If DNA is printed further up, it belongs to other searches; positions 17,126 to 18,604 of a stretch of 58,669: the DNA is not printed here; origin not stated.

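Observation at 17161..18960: AT-rich 1.8-kb islet encoding coupled HTH-ImmA/IrrE metallopeptidase and DUF4411 PIN-like protein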

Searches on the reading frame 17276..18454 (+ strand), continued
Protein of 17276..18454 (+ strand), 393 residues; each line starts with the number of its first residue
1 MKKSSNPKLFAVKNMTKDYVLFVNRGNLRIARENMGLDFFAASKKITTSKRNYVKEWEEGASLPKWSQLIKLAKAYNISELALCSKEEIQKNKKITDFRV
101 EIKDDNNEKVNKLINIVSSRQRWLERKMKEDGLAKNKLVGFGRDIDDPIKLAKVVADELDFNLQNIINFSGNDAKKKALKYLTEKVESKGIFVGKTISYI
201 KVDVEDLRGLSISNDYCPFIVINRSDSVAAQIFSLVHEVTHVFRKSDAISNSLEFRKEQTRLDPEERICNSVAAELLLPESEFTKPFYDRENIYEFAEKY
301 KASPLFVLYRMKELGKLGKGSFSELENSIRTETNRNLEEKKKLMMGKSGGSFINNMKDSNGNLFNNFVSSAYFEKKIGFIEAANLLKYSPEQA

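Call 38: search_solved_structures(query=A2, max_evalue=0.01, show_alignments=2)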
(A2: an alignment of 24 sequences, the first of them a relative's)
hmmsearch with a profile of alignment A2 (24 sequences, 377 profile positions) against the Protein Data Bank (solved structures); distinct sequences matched with E-value up to 0.01: 3.
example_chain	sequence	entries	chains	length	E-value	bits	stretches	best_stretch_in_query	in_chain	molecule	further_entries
9vzy_A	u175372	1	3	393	3.6e-21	78.8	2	161-368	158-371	HTH cro/C1-type domain-containing protein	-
2mez_A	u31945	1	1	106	0.00014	24.1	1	12-70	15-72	Multiprotein Bridging Factor (MBP-like)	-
2qr4_A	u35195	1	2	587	0.0094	18.2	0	155-227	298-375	Peptidase M3B, oligoendopeptidase F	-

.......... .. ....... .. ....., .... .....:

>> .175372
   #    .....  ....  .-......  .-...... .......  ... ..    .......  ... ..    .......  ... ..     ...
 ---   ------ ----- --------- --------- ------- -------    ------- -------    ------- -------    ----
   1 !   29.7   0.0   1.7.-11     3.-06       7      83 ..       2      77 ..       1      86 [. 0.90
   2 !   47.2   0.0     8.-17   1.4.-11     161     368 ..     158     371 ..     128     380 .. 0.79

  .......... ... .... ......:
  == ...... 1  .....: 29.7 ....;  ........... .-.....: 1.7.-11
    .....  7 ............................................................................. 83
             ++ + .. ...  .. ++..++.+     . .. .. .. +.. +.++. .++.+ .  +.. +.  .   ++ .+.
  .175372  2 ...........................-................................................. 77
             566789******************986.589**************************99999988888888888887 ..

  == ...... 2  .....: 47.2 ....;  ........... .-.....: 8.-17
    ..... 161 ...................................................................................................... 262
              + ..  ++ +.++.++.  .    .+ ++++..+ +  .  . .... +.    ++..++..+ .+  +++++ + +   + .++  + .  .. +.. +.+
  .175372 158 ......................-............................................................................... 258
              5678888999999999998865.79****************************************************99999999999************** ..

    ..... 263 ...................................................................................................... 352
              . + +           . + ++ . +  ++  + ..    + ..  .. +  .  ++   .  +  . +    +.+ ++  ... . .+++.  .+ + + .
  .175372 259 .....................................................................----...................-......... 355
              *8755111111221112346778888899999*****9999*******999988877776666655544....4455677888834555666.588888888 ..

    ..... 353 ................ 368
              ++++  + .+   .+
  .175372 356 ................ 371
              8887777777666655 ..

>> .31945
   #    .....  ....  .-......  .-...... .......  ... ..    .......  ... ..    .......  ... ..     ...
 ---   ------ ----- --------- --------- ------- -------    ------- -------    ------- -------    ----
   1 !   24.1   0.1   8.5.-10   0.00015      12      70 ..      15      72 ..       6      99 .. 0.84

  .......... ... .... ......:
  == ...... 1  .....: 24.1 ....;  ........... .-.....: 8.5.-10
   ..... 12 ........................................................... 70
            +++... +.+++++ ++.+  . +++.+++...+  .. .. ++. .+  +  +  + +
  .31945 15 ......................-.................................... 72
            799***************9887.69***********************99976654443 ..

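Call 43: predict_structure(alignment_id=A2)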
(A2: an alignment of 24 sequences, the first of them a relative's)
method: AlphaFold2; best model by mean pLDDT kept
length: 379 residues; sequences in the alignment: 24
mean_pLDDT: 80.3   pTM: 0.69
mean pLDDT of the five models: 80.3, 75.4, 75.3, 74.3, 68.3
residues with pLDDT >= 90: 121; 70-90: 178; 50-70: 55; < 50: 25
segments of 3 or more residues with pLDDT < 50: 333-347, 375-379
pLDDT, mean of each block of 10 residues (from residue 1): 77 84 76 82 90 89 85 76 69 73 76 82 92 95 95 92 95 90 70 86 88 88 95 78 60 90 93 90 92 88 79 83 71 43 47 68 66 52
secondary structure, 60 per line:
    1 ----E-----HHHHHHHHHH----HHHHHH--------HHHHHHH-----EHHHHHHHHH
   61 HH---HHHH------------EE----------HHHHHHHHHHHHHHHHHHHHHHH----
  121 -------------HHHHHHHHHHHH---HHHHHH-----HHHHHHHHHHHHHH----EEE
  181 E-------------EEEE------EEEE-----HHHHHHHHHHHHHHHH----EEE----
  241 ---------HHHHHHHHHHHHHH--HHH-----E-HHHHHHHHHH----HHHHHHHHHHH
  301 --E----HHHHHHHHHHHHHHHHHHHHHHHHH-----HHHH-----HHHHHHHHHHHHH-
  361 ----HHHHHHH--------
elements in order: H11-20 H25-30 H39-45 H52-62 H66-69 H94-116 H134-145 H149-154 H160-173 E178-181 E195-198 E205-208 H214-229 E234-236 H250-263 H276-285 H290-300 H308-332 H338-341 H347-359 H365-371

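Call 47: fold_search(model_id=the predicted structure, library=pdb)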
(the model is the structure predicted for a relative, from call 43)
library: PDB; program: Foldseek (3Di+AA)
matches with E <= 10: 324; with E <= 0.001: 0
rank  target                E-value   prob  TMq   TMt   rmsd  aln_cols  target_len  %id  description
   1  7t5t                  1.1e-03  1.00  0.28  0.36   6.6       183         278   12  Structure of Thauera sp. K11 CapP (released 2022-09-14)
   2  3dti                  3.1e-03  1.00  0.24  0.35   7.9       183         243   21  Crystal structure of the IRRE protein, a central regulator of DNA damage repair in deinococcaceae (released 2009-02-10)
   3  8sln_A                3.8e-03  1.00  0.27  0.41   6.9       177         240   19  Crystal structure of Deinococcus geothermalis PprI complexed with ssDNA (released 2024-03-13)
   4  6cyy_A                1.7e-02  1.00  0.28  0.31   7.6       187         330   13  Mycobacterium tuberculosis transcriptional regulator (released 2019-04-17)
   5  6cz6_D                2.0e-02  0.99  0.25  0.28   9.1       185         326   12  Mycobacterium tuberculosis transcriptional regulator (released 2019-04-17)
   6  8slm                  2.1e-02  0.99  0.23  0.34   8.6       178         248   16  Crystal structure of Deinococcus geothermalis PprI (released 2024-03-13)
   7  5jub_B                2.1e-02  0.38  0.15  0.19  15.9       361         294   14  Crystal structure of ComR from S.thermophilus in complex with DNA and its signalling peptide ComS. (released 2016-10-26)
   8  6cz6_A                2.9e-02  0.99  0.27  0.30   7.9       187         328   13  Mycobacterium tuberculosis transcriptional regulator (released 2019-04-17)
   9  6cyj_A                3.8e-02  0.98  0.26  0.29   9.3       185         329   13  Mycobacterium tuberculosis transcriptional regulator (released 2019-04-17)
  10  6d2s                  6.9e-02  0.99  0.27  0.36   7.6       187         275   12  Mycobacterium tuberculosis transcriptional regulator (released 2019-04-17)
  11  6cz6_C                8.4e-02  0.98  0.28  0.32   7.5       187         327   14  Mycobacterium tuberculosis transcriptional regulator (released 2019-04-17)
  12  5jub_A                9.7e-02  0.18  0.14  0.18  17.5       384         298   15  Crystal structure of ComR from S.thermophilus in complex with DNA and its signalling peptide ComS. (released 2016-10-26)
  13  6hu8                  9.7e-02  0.16  0.14  0.17  19.0       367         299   16  Apo form of the competence regulator ComR from Streptococcus vestibularis (released 2019-10-23)
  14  3u3w_A                1.2e-01  0.21  0.14  0.19  21.1       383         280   11  Crystal Structure of Bacillus thuringiensis PlcR in complex with the peptide PapR7 and DNA (released 2013-01-09)
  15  6qer_D                1.3e-01  0.21  0.15  0.19  19.2       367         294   16  Apo Form Of ComR From S. Thermophilus in space group C2 (released 2019-02-20)
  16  3jxb_C                1.6e-01  1.00  0.16  0.79   2.0        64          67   23  Crystal structure of the P22 c2 repressor protein in complex with synthetic operator 9C (released 2010-01-19)
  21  2r1j_L                2.1e-01  1.00  0.16  0.80   1.9        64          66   23  Crystal Structure of the P22 c2 Repressor protein in complex with the synthetic operator 9T (released 2008-04-29)
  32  3jxb_D                3.4e-01  1.00  0.16  0.81   2.0        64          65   23  Crystal structure of the P22 c2 repressor protein in complex with synthetic operator 9C (released 2010-01-19)
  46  1adr_MODEL_1_A        5.1e-01  0.99  0.15  0.68   3.1        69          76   23  DETERMINATION OF THE NUCLEAR MAGNETIC RESONANCE STRUCTURE OF THE DNA-BINDING DOMAIN OF THE P22 C2 REPRESSOR (1 (released 1994-01-31)
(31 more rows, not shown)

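Call 59: find_related_loci(query=A2, collection=viral_contigs, flank=6000)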
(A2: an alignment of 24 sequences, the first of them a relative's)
Query A2 (379 aa) in viral_contigs; peptide patterns used: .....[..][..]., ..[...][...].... (x = any residue, [..] = any of these).
165 stretches matched a pattern, but none encodes a relative of the query by tblastn (E <= 1e-3).

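Call 77: search_protein_families(library=phrogs, proteins=[window:17318-18454:+], max_evalue=0.001)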
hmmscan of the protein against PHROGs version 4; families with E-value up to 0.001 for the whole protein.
window:17318-18454:+ (379 aa): 4 families
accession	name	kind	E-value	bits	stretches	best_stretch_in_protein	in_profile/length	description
phrog_2439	-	transcription regulation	3.1e-39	135.9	1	9-328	7-308/367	transcriptional regulator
phrog_87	-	other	1.5e-17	65.1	1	186-328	52-192/227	metallo-protease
phrog_1516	-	unknown function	1e-06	29.6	1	181-289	51-165/227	-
phrog_1914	-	unknown function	2.1e-06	28.6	1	190-331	65-212/222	-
